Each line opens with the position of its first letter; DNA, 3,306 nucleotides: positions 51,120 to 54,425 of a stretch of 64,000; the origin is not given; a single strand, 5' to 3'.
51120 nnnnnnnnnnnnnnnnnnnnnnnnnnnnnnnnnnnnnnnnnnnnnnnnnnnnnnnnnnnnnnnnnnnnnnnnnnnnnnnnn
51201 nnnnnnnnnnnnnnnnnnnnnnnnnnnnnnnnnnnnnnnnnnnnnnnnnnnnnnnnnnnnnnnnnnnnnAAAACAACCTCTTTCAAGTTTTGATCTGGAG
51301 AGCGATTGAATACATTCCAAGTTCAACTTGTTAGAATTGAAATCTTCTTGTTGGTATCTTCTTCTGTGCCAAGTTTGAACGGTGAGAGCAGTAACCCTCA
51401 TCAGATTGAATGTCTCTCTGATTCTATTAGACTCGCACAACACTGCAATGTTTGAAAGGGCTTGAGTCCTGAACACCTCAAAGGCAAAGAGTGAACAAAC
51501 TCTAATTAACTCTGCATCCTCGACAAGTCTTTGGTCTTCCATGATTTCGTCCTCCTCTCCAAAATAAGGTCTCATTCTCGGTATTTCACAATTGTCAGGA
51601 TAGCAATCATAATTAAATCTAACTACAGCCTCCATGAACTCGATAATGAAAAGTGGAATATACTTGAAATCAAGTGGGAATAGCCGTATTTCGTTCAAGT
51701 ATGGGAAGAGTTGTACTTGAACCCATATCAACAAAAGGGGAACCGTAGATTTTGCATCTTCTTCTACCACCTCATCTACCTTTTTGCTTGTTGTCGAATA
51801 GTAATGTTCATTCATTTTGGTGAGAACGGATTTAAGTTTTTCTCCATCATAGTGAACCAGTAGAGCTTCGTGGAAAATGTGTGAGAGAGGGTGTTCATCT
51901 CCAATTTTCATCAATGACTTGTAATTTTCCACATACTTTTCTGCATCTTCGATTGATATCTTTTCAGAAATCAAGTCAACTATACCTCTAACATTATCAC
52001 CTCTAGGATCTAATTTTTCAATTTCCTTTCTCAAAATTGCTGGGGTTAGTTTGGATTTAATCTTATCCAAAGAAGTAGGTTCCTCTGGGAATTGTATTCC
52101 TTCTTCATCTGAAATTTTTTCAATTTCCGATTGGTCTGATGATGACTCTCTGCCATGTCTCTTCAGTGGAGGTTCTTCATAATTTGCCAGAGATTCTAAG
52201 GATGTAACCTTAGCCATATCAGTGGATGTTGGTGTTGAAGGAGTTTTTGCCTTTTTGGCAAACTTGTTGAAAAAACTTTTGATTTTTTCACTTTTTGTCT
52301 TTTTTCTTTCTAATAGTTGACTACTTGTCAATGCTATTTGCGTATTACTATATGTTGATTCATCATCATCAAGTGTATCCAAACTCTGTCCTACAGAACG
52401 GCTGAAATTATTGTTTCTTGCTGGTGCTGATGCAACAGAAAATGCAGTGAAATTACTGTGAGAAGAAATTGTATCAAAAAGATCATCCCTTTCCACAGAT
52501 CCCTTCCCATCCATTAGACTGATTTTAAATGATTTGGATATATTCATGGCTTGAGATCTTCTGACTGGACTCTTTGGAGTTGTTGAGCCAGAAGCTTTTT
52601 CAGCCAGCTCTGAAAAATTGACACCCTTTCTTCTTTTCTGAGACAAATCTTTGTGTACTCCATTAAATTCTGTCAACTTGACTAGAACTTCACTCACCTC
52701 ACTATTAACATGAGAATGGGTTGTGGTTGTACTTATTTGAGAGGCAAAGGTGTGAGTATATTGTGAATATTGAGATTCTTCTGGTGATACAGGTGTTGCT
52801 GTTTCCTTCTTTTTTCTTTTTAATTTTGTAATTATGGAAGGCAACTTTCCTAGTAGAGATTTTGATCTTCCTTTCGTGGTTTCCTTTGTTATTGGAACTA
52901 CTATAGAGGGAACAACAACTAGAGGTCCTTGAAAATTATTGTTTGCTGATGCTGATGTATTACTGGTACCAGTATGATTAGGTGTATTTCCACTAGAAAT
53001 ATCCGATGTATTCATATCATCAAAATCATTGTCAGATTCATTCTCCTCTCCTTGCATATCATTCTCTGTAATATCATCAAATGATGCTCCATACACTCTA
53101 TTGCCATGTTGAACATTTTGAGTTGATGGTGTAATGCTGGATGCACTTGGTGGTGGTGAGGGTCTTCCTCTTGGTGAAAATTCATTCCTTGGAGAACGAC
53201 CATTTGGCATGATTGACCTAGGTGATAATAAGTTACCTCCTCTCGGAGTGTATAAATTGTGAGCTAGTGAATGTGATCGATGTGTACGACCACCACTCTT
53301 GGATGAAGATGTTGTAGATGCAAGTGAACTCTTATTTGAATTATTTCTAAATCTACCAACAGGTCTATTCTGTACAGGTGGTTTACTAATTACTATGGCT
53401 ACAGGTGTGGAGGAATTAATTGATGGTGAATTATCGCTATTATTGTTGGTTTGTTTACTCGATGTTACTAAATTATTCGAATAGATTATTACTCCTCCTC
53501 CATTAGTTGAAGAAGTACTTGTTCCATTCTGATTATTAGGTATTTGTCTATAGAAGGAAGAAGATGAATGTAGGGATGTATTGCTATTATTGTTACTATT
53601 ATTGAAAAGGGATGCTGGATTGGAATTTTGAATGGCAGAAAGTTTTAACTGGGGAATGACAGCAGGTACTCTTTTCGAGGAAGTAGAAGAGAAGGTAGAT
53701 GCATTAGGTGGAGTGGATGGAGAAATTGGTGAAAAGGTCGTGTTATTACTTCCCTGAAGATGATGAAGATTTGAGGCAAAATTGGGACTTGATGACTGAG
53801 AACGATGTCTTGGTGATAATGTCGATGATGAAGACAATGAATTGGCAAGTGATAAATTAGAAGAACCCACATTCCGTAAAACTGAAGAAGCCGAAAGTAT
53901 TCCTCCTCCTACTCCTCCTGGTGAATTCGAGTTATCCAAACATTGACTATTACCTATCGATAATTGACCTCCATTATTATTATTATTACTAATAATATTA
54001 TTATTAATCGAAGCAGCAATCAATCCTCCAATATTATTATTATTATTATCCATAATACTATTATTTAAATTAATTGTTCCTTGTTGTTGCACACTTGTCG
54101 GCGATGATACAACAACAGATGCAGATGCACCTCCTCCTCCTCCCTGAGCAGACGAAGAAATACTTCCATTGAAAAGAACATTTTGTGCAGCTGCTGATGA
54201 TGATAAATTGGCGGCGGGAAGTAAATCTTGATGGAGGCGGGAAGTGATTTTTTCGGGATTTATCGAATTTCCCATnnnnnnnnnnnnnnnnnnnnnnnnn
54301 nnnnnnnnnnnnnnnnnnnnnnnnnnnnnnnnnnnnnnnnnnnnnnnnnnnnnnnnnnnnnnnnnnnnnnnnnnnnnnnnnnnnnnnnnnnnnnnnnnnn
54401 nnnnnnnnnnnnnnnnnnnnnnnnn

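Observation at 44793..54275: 9.5-kb single-exon gene encoding a 3,160-aa protein that is mostly a tandem array of roughly 80-90 IQ calmodulin-binding motifs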

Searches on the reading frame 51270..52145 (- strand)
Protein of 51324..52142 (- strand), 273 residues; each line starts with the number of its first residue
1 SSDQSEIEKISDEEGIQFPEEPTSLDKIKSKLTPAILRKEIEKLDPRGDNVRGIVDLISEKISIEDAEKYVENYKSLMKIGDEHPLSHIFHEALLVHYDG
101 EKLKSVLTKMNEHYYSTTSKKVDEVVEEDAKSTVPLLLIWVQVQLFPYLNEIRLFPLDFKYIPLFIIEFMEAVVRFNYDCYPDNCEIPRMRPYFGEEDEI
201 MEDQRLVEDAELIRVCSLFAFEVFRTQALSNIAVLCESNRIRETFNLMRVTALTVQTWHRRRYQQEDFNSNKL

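Call 9: search_solved_structures(query=window:51339-52106:-, max_evalue=10, show_alignments=2)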
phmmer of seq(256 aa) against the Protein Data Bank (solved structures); distinct sequences matched with E-value up to 10: 3.
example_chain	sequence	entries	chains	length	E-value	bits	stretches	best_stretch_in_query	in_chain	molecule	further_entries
7q6d_A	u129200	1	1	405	1.3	11.7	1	38-87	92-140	Cell division protein FtsA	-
9gnk_A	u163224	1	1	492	1.9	11.2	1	22-90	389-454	Periplasmic [Fe] hydrogenase large subunit,Periplasmic [Fe] hydrogenase small subunit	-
7q6f_A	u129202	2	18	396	2.1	11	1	41-89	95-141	Cell division protein FtsA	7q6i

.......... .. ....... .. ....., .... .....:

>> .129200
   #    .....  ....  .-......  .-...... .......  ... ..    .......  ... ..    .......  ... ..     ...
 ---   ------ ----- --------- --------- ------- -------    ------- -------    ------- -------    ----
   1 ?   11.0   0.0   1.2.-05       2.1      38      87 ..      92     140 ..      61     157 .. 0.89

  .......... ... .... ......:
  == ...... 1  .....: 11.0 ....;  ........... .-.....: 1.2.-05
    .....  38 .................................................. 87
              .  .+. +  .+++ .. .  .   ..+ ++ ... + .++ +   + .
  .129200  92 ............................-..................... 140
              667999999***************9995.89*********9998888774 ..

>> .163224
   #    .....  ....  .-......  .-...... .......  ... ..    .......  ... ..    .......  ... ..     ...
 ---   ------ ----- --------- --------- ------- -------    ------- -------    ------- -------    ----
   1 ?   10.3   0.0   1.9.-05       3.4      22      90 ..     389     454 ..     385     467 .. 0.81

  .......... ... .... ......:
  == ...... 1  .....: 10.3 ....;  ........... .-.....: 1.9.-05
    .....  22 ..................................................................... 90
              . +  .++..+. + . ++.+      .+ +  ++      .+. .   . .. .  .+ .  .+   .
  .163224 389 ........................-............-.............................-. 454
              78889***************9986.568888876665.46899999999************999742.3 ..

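Call 10: find_homologous_proteins(query=window:51324-52142:-, max_evalue=0.01)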
Query seq(273 aa): 741 candidates shared short words with the query, none scored E <= 0.01.

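Call 25: search_protein_representatives(protein=window:51323-52145:-)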
Query: 274 residues. Proteins with E-value up to 0.001 (for the whole library): 1; up to 1e-10: 1; up to 1e-30: 1. The best 1 are listed.
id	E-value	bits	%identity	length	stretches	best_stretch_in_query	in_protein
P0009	5.2e-84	298.1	59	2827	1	29-249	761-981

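Call 36: predict_structure(alignment_id=A1)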
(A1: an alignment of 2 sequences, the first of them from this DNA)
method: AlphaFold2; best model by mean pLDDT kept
length: 259 residues; sequences in the alignment: 2
mean_pLDDT: 41.9   pTM: 0.26
mean pLDDT of the five models: 41.9, 40.8, 39.9, 39.7, 38.6
residues with pLDDT >= 90: 0; 70-90: 0; 50-70: 61; < 50: 198
segments of 3 or more residues with pLDDT < 50: 1-9, 19-30, 52-54, 64-210, 226-228, 230-234, 253-259
pLDDT, mean of each block of 10 residues (from residue 1): 39 50 45 57 52 50 44 46 36 32 37 33 25 37 39 30 28 32 37 34 43 55 51 52 62 43
secondary structure, 60 per line:
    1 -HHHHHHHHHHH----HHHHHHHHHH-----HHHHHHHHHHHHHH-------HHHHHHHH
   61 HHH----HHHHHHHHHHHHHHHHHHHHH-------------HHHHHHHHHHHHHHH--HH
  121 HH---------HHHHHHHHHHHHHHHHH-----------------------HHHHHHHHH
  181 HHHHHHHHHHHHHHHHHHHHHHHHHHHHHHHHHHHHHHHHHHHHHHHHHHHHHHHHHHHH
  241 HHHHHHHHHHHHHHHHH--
elements in order: H2-12 H17-26 H32-45 H53-63 H68-88 H102-116 H119-122 H132-148 H172-257

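Call 48: find_related_loci(query=A1, collection=metagenome_contigs, flank=10000)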
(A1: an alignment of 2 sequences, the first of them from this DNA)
Query A1 (259 aa) in metagenome_contigs; peptide patterns used: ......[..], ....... (x = any residue, [..] = any of these).
273 stretches matched a pattern, but none encodes a relative of the query by tblastn (E <= 1e-3).

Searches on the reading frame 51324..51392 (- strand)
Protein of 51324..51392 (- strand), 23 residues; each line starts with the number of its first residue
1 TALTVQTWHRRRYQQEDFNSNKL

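Call 75: search_solved_structures(query=A6, max_evalue=1)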
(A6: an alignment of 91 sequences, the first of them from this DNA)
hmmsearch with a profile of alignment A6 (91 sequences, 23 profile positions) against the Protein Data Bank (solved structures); distinct sequences matched with E-value up to 1: 21.
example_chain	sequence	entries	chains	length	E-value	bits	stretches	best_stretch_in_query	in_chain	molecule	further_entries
7jrj_K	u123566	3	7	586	8.5e-05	25.1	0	2-18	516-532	Nucleoside diphosphate kinase 6 | Flagellar radial spoke protein 23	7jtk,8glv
1n2d_C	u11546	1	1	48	8.7e-05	25.1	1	3-17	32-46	IQ2 AND IQ3 MOTIFS FROM MYO2P, A CLASS V MYOSIN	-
9ijj_3B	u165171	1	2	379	0.04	17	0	2-16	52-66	Spermatogenesis-associated protein 17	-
9fqr_Ic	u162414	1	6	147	0.1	15.8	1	5-23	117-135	Sperm surface protein Sp17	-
4e53_A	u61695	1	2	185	0.15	15.3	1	5-19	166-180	Calmodulin, Linker, IQ motif of Neuromodulin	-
8j07_10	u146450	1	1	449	0.17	15.2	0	2-22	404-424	Dynein regulatory complex protein 10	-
4r8g_E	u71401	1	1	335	0.23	14.7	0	2-18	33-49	Unconventional myosin-Ic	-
8j07_K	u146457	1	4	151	0.23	14.7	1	5-22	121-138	Sperm surface protein Sp17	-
5wsv_B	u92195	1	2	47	0.25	14.6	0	2-20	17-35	Unconventional myosin-VIIa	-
2bl0_A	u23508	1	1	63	0.38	14.1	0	2-22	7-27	MAJOR PLASMODIAL MYOSIN HEAVY CHAIN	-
8glv_En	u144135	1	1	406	0.38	14.1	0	2-18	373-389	Dynein regulatory complex protein 9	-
9fqr_Oj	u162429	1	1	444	0.41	14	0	2-19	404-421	Dynein regulatory complex protein 10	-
2dfs_A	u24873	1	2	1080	0.43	13.9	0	3-21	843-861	Myosin-5A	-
5h53_A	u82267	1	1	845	0.43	13.9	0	6-23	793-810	Skeletal muscle myosin heavy chain MyHC-EO/IIL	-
7ju4_x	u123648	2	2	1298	0.45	13.8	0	6-20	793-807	CFAP91 domain-containing protein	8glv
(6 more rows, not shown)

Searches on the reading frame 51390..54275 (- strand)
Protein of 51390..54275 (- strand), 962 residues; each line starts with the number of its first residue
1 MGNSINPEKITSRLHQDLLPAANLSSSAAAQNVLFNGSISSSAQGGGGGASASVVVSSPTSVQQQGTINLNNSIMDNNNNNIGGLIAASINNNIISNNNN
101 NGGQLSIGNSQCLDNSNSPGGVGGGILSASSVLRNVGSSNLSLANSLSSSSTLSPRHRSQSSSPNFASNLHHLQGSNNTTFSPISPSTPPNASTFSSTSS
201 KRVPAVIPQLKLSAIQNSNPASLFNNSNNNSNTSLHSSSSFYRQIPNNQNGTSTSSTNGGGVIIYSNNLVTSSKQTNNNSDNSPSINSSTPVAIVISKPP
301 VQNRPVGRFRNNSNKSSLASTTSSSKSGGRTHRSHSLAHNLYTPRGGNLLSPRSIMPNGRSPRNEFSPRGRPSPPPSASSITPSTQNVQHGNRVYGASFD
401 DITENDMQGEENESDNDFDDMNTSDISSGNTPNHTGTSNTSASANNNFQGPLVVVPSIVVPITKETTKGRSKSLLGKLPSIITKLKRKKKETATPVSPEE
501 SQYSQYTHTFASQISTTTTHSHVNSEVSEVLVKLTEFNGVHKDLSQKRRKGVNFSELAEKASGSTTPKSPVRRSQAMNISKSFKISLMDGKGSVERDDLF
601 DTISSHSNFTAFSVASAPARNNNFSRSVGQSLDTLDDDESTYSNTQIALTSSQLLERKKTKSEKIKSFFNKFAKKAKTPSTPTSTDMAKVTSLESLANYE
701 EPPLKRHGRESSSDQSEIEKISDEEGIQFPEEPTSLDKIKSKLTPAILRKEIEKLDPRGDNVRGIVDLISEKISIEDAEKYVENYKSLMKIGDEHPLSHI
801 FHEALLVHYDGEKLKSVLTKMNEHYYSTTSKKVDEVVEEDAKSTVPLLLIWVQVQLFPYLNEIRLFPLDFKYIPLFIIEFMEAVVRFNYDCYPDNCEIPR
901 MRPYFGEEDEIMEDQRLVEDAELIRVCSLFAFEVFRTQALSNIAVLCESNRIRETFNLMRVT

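Call 76: search_protein_families(library=pfam, proteins=[window:51390-54275:-], max_evalue=10)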
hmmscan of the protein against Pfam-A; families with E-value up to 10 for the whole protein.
window:51390-54275:- (962 aa): 1 family
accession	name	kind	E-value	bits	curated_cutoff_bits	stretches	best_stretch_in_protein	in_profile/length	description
PF23344.1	ZP-N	-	1.1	10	24.7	1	236-284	44-87/101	ZP-N domain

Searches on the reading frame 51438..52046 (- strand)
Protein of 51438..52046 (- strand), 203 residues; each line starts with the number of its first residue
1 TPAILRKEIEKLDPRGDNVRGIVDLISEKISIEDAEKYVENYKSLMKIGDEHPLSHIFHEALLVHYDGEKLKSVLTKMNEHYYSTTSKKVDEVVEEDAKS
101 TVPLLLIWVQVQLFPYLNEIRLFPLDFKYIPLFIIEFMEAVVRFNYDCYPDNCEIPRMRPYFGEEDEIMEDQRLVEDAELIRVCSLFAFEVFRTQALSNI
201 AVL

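Call 69: predict_structure(alignment_id=A5)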
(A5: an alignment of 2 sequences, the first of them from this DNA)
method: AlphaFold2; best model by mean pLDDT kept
length: 203 residues; sequences in the alignment: 2
mean_pLDDT: 45.2   pTM: 0.37
mean pLDDT of the five models: 45.2, 42.8, 42.6, 37.5, 34.7
residues with pLDDT >= 90: 0; 70-90: 8; 50-70: 64; < 50: 131
segments of 3 or more residues with pLDDT < 50: 1-10, 86-203
pLDDT, mean of each block of 10 residues (from residue 1): 42 53 55 67 66 69 54 58 50 39 41 37 29 42 38 32 29 31 43 36 26
secondary structure, 60 per line:
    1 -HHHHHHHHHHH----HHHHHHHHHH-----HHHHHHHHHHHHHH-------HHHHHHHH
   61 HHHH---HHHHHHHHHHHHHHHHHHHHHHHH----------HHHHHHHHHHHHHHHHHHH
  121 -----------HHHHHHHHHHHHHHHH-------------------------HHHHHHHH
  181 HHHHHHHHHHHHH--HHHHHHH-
elements in order: H2-12 H17-26 H32-45 H53-64 H68-91 H102-120 H132-147 H173-193 H196-202

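Call 71: fold_search(model_id=the predicted structure, library=pdb)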
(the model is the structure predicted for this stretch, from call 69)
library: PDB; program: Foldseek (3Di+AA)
matches with E <= 10: 158; with E <= 0.001: 0
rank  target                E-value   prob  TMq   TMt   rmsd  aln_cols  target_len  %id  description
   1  5zfp_J                8.8e-01  0.06  0.14  0.14  23.2       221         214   12  Structure of the ExbB/ExbD hexameric complex (released 2018-05-09)
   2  9uwd                  9.2e-01  0.13  0.22  0.13  22.7       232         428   10  Cryo-EM structure of inactive-DP1 (released 2025-05-28)
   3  3pja_F                1.3e+00  0.08  0.20  0.19  16.8       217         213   11  Crystal structure of human C3PO complex (released 2011-05-11)
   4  5e7x                  1.3e+00  0.08  0.16  0.19  17.1       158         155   12  Ligand binding domain 1 of Penicillium marneffei MP1 protein in complex with palmitic acid (released 2016-10-19)
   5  7xgf_A                1.6e+00  0.12  0.22  0.26  13.8       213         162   14  Crystal structure of BCL-xL in complex with computationally designed inhibitor protein (released 2022-07-20)
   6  8gne                  1.6e+00  0.11  0.26  0.15  22.0       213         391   13  Crystal structure of human adenosine A2A receptor in complex with an insurmountable inverse agonist, KW-6356. (released 2023-03-22)
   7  8gji_A                1.6e+00  0.10  0.19  0.23  19.1       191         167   15  De novo design of high-affinity protein binders to bioactive helical peptides (released 2024-01-10)
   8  1key_C                1.6e+00  0.08  0.19  0.19  16.9       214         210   10  Crystal Structure of Mouse Testis/Brain RNA-binding Protein (TB-RBP) (released 2002-07-03)
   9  3eps_A                1.6e+00  0.04  0.13  0.06  18.2       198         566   16  The crystal structure of isocitrate dehydrogenase kinase/phosphatase from E. coli (released 2010-04-14)
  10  5uvi                  1.7e+00  0.06  0.17  0.10  22.6       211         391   12  Serial Millisecond Crystallography of Membrane and Soluble Protein Micro-crystals using Synchrotron Radiation (released 2017-05-24)
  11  7ula_B                2.3e+00  0.06  0.17  0.15  16.2       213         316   13  Structure of the Pseudomonas putida AlgKX modification and secretion complex (released 2022-12-14)
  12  11td_R                2.4e+00  0.10  0.23  0.14  23.8       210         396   12  Structure of human CCR4 in apo state (released 2026-04-01)
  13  9rtt_a                2.6e+00  0.03  0.13  0.12  23.6       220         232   12  Activated Elongation Complex with IWS1 and ELOF1 (released 2025-09-03)
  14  5nlx                  2.8e+00  0.13  0.26  0.16  22.3       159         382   14  A2A Adenosine receptor room-temperature structure determined by serial millisecond crystallography (released 2017-09-27)
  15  6xr2_C                2.9e+00  0.11  0.26  0.30  17.0       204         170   13  Computationally designed right-handed alpha/alpha homotrimeric toroid with 3 repeats per subunit (released 2021-07-14)
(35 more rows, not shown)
